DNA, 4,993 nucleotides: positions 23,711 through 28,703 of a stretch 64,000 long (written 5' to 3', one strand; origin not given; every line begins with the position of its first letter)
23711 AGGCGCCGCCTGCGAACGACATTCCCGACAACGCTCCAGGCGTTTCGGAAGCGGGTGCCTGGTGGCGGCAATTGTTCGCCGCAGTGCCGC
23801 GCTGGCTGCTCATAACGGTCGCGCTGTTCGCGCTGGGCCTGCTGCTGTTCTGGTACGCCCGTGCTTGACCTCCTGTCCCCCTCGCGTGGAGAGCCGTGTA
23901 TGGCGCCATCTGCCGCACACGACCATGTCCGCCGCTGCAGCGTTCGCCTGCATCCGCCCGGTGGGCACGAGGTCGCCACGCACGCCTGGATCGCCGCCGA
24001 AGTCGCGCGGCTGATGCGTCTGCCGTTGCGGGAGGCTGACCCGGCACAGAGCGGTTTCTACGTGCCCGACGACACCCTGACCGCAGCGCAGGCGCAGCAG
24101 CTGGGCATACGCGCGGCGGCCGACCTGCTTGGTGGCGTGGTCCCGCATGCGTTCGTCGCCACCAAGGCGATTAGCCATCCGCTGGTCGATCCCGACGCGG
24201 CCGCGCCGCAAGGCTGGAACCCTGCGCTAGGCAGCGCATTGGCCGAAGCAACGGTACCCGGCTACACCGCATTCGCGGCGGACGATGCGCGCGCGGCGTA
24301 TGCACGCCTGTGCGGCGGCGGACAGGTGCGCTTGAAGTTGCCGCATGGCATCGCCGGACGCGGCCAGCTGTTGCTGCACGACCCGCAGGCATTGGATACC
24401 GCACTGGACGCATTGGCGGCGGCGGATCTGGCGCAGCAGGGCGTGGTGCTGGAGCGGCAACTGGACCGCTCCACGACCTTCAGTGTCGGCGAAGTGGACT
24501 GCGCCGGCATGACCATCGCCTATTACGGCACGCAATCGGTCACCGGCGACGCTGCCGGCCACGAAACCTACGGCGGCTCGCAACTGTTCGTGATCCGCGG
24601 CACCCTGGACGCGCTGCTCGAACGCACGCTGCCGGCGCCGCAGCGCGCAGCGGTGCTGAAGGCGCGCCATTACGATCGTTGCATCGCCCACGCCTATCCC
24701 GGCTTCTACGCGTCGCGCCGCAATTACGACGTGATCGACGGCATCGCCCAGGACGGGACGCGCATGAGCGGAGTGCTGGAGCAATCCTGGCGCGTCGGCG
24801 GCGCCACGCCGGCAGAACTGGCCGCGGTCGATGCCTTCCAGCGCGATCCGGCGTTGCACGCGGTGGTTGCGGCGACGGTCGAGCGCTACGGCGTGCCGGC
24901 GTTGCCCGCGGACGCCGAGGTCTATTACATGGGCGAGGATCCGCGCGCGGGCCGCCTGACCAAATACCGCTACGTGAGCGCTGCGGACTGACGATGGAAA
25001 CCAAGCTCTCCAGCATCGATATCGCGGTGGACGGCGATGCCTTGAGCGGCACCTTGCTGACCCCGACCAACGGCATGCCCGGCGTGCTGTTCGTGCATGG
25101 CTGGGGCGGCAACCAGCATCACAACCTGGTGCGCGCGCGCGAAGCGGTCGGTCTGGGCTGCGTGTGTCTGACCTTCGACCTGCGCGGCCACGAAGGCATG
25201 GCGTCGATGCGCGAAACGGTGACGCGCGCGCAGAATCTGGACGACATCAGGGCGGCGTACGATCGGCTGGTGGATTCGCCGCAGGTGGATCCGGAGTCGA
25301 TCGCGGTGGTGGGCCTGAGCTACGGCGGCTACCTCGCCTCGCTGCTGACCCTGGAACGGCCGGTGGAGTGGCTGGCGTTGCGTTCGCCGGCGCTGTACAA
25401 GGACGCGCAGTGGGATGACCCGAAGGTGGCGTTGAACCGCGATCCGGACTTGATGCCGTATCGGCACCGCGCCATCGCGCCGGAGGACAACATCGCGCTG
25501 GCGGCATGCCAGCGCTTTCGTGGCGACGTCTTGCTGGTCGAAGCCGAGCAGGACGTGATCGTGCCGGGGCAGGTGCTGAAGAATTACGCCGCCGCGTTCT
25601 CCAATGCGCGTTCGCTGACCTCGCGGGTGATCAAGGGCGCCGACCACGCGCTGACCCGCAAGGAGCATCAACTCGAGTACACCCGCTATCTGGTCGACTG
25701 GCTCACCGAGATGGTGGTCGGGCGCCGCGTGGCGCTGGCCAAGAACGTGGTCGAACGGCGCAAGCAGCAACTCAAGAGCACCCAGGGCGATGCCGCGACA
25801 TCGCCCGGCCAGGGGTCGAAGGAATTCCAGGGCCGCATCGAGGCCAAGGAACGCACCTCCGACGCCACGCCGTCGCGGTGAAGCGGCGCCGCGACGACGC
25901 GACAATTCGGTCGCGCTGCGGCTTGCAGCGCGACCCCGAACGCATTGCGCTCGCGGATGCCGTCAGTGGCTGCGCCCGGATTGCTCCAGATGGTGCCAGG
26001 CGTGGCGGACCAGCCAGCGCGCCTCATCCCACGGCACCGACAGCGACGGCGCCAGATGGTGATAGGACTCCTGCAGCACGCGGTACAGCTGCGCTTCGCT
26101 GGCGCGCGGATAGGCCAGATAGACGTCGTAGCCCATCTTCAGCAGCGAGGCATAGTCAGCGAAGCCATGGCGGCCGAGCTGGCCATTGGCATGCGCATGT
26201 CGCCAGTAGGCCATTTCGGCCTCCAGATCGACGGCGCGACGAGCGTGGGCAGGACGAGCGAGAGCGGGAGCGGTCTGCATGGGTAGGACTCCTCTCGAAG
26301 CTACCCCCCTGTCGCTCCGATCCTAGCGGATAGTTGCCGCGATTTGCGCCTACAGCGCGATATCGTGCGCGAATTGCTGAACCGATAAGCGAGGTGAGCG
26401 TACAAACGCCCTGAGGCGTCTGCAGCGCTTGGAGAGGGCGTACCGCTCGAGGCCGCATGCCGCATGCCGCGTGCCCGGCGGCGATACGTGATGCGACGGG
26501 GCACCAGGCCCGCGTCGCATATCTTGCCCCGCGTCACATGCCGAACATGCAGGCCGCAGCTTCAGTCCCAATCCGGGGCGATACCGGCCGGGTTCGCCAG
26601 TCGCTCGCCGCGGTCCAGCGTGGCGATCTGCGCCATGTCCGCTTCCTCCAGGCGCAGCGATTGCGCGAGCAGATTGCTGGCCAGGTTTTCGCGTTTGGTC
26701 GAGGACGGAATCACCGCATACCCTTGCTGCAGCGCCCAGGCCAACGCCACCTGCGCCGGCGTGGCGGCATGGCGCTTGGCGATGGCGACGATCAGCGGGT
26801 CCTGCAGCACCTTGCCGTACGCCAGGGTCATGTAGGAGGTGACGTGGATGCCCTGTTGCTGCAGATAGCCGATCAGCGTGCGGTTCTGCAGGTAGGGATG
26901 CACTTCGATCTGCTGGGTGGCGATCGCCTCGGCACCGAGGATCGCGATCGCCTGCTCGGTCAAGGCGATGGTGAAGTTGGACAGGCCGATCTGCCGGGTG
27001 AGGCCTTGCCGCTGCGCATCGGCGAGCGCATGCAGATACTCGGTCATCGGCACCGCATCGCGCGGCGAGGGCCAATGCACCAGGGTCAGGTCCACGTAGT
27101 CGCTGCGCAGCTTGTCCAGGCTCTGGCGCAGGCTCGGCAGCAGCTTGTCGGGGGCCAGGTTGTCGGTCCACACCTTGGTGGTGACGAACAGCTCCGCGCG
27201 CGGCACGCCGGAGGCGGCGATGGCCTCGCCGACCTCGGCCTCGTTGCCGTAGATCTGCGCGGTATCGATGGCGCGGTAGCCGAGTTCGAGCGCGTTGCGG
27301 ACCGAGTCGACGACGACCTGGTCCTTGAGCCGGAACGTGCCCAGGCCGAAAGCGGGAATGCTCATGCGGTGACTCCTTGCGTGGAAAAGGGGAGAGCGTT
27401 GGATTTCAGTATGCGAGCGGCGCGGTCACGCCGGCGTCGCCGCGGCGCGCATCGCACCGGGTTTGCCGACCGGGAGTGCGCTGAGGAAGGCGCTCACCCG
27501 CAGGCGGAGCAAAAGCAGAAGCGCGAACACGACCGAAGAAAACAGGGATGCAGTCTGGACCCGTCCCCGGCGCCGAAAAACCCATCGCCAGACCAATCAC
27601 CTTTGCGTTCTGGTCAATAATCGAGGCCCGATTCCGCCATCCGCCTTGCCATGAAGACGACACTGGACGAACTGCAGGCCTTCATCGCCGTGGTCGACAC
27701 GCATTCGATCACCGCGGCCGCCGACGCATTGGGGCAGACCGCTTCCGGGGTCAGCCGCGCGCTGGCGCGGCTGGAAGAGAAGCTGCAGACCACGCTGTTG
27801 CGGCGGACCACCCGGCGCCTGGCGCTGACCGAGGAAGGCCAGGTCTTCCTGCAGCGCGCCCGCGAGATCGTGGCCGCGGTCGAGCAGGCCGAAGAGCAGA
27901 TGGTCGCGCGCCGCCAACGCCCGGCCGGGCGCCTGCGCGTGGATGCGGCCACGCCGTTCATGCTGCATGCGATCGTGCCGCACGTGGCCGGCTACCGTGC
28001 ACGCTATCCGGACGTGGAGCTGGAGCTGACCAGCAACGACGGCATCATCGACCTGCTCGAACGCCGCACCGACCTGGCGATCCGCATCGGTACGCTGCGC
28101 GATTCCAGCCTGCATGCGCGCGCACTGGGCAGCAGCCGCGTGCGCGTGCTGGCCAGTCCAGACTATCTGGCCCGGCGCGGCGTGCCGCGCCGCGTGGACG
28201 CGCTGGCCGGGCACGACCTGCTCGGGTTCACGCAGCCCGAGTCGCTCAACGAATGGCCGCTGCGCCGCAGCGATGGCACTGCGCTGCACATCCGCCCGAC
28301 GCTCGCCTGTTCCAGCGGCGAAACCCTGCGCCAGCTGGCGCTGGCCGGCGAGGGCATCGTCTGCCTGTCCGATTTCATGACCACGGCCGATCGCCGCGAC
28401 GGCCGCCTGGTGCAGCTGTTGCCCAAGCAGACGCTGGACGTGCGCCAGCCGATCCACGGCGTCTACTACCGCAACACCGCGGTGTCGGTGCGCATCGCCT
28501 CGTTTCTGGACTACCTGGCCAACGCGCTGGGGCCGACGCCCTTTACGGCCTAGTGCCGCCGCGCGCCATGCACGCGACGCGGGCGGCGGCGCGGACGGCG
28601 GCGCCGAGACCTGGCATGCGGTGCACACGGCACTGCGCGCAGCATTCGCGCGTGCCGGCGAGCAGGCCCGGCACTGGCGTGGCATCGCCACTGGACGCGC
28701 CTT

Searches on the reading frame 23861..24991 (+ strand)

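Call 67: search_protein_families(library=pfam, proteins=[window:23861-24991:+], max_evalue=0.0001)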
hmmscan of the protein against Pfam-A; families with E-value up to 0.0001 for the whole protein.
window:23861-24991:+ (376 aa): 1 family
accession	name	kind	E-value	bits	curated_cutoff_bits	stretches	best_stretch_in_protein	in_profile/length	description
PF11379.13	DUF3182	-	1.3e-132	442.5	26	1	34-369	11-353/354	Protein of unknown function (DUF3182)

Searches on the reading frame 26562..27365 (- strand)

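Call 67: search_protein_families(library=pfam, proteins=[window:26562-27365:-], max_evalue=0.0001)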
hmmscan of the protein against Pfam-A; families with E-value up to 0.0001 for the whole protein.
window:26562-27365:- (267 aa): 1 family
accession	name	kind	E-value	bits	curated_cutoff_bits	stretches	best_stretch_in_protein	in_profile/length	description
PF00248.27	Aldo_ket_red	-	5.4e-50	170.5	24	1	8-250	4-289/291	Aldo/keto reductase family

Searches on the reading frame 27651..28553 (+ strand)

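Call 67: search_protein_families(library=pfam, proteins=[window:27651-28553:+], max_evalue=0.0001)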
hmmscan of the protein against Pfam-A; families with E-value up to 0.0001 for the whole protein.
window:27651-28553:+ (300 aa): 2 families
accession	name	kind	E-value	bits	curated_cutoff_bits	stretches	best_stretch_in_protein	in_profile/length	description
PF03466.25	LysR_substrate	-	4.1e-41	141.1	28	1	89-292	2-207/209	LysR substrate binding domain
PF00126.33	HTH_1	-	9.7e-20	70.7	26.6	1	5-64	1-60/60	Bacterial regulatory helix-turn-helix protein, lysR family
